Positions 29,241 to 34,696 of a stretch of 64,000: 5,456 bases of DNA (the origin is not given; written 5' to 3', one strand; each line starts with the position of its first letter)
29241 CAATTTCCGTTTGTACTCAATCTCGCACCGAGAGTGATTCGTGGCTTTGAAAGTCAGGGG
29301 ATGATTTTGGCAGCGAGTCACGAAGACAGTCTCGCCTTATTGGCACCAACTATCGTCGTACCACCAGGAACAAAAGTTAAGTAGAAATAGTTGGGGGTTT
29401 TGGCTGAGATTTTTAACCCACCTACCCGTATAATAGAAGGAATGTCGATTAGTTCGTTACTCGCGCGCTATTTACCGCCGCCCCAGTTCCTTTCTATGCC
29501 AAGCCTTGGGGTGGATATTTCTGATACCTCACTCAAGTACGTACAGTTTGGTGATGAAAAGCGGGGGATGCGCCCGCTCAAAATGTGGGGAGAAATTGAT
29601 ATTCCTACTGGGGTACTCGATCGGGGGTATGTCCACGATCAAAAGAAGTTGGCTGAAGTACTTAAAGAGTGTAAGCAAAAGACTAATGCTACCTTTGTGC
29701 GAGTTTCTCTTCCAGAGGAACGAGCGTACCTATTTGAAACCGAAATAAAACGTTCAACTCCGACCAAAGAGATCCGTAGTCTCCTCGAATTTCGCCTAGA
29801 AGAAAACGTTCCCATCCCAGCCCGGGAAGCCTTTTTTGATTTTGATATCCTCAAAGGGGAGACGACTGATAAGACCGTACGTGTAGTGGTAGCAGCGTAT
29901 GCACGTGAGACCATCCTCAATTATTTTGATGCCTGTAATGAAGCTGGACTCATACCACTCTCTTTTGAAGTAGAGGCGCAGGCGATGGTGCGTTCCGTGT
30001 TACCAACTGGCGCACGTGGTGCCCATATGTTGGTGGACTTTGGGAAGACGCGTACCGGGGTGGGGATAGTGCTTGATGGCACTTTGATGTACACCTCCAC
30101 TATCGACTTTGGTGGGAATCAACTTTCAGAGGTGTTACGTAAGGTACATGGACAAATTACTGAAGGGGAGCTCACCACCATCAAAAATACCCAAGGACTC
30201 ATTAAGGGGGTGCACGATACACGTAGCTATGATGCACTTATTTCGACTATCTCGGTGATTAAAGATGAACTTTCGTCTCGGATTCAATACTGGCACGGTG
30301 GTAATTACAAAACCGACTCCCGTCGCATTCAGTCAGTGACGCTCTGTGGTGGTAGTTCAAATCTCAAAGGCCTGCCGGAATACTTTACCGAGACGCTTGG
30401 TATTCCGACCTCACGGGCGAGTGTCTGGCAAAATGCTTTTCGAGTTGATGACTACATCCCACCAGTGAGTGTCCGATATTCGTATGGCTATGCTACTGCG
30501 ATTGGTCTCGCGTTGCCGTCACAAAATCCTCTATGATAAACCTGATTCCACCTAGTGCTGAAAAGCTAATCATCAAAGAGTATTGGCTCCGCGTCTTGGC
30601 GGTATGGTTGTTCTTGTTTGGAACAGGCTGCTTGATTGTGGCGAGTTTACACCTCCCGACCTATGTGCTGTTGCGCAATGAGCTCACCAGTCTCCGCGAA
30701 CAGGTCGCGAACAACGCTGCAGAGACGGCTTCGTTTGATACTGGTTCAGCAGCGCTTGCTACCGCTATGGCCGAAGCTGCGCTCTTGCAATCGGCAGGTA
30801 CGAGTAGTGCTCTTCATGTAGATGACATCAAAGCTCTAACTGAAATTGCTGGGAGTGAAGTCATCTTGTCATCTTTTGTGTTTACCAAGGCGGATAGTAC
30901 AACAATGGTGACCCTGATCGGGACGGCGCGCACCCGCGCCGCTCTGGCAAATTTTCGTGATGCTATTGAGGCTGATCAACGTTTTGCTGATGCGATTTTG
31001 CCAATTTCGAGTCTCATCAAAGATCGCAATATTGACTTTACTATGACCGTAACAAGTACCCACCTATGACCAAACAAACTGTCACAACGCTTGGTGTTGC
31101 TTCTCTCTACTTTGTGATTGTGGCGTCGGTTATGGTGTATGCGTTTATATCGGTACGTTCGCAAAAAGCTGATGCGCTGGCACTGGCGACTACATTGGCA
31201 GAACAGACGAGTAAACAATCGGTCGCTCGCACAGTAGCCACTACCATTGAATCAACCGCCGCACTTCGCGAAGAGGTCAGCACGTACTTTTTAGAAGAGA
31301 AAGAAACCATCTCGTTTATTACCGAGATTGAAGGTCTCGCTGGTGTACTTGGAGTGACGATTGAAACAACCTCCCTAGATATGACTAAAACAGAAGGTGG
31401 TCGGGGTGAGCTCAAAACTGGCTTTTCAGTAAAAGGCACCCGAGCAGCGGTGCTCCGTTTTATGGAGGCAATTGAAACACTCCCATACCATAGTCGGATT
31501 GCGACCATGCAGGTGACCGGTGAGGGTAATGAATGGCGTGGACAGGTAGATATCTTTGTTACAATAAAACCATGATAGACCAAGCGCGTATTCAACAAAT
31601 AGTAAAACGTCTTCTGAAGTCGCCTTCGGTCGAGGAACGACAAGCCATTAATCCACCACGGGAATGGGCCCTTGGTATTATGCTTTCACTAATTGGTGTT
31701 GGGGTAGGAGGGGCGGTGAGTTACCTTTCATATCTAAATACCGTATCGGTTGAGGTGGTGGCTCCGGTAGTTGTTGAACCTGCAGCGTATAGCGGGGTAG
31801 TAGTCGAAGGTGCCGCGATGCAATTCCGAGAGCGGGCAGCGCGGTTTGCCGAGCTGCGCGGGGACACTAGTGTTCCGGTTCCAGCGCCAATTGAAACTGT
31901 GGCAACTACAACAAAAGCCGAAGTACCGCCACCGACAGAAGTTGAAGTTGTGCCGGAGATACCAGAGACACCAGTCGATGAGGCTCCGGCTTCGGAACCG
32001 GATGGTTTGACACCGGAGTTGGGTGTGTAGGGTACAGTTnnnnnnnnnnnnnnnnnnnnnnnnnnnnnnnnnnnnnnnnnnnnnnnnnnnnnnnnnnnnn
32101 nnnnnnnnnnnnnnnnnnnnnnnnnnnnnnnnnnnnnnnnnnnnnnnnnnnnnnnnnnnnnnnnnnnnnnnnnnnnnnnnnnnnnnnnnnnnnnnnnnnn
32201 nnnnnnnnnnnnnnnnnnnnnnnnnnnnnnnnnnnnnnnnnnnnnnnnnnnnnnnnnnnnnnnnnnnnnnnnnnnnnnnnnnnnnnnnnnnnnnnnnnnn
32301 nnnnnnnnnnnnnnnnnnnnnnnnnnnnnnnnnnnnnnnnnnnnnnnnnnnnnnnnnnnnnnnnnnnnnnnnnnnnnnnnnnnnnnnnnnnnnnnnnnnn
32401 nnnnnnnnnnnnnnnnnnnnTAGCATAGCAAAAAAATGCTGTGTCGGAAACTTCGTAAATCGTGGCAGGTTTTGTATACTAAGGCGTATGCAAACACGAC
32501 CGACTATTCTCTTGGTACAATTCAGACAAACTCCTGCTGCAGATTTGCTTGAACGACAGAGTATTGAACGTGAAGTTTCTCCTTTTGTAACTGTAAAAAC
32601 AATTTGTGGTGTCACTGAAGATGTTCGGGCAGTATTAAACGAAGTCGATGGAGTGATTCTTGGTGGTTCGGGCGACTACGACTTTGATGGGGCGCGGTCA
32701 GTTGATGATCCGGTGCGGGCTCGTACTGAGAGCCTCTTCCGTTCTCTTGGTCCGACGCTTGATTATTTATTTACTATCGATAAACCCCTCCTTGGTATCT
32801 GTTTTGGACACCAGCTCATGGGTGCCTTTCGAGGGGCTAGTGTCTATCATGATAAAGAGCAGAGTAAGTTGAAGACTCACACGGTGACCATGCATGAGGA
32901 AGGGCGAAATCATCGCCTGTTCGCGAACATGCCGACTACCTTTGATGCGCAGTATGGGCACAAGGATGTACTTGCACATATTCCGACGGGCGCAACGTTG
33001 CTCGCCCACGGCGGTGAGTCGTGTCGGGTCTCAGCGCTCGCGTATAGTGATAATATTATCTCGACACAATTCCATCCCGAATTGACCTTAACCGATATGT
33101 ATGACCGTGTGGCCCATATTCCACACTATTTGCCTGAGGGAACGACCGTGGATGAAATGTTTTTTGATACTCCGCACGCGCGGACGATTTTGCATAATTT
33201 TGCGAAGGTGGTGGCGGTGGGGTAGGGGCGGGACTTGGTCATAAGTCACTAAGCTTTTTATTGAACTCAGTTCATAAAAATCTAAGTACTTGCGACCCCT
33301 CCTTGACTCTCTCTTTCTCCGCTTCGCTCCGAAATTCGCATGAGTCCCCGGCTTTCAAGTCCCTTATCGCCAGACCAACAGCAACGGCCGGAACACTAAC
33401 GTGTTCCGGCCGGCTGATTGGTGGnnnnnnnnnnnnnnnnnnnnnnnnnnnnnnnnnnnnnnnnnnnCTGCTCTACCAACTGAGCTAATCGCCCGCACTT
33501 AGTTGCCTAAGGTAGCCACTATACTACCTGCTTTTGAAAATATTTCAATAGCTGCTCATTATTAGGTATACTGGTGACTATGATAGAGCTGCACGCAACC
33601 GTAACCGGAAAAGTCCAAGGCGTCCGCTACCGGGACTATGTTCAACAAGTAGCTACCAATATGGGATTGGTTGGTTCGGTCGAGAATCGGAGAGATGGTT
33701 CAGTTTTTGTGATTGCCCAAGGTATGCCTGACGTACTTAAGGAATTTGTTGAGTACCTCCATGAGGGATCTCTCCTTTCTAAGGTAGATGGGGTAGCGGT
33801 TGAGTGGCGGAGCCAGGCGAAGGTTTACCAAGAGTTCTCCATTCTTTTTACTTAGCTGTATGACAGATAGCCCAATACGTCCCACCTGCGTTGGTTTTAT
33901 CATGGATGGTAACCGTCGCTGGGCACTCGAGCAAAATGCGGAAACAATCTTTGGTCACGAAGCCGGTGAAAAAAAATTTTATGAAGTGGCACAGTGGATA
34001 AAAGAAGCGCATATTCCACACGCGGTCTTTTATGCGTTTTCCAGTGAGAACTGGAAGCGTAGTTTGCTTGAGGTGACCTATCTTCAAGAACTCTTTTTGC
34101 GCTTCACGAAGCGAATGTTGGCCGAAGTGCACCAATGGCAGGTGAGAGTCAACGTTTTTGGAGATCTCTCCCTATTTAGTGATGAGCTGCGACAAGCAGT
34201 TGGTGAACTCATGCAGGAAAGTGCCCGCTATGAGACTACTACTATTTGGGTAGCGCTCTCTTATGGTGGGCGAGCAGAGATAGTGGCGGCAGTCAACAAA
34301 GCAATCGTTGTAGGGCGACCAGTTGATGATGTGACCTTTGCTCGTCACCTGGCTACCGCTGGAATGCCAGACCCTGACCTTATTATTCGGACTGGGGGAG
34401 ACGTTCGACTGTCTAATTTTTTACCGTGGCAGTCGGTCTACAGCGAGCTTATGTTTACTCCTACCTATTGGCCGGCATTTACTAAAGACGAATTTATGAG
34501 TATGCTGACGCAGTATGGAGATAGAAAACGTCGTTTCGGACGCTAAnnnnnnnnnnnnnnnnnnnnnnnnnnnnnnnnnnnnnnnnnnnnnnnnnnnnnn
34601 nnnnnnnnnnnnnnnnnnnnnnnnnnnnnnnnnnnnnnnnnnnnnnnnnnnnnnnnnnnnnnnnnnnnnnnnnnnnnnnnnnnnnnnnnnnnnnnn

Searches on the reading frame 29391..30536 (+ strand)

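Call 53: search_protein_families(library=pfam, proteins=[window:29391-30536:+], max_evalue=0.001)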
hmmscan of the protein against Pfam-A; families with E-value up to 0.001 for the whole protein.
window:29391-30536:+ (381 aa): 3 families
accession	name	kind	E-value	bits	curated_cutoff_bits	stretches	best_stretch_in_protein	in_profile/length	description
PF11104.14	PilM_2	-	4.6e-29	101.9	27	1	40-377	1-339/340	Type IV pilus assembly protein PilM;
PF14450.12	FtsA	-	5.2e-07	30.5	31.8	1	213-372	1-127/127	Cell division protein FtsA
PF06723.19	MreB_Mbl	-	1.6e-05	24.4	27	0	314-343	275-304/327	MreB/Mbl protein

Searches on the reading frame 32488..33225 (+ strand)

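Call 76: search_protein_families(library=pfam, proteins=[window:32488-33225:+], max_evalue=0.001)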
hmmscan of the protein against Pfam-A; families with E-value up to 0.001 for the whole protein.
window:32488-33225:+ (245 aa): 2 families
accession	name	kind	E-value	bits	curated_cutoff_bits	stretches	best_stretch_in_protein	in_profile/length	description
PF00117.34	GATase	-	3.8e-20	72.8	22.8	1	90-204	64-178/190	Glutamine amidotransferase class-I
PF07722.19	Peptidase_C26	-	7.7e-08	32.8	20.5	1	43-197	49-218/219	Peptidase C26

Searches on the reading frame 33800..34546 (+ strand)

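Call 76: search_protein_families(library=pfam, proteins=[window:33800-34546:+], max_evalue=0.001)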
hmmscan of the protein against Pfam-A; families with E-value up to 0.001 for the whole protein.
window:33800-34546:+ (248 aa): 1 family
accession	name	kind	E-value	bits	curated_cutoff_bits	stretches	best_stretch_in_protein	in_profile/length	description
PF01255.24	Prenyltransf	-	2.5e-69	233.6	27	1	34-247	1-219/219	Putative undecaprenyl diphosphate synthase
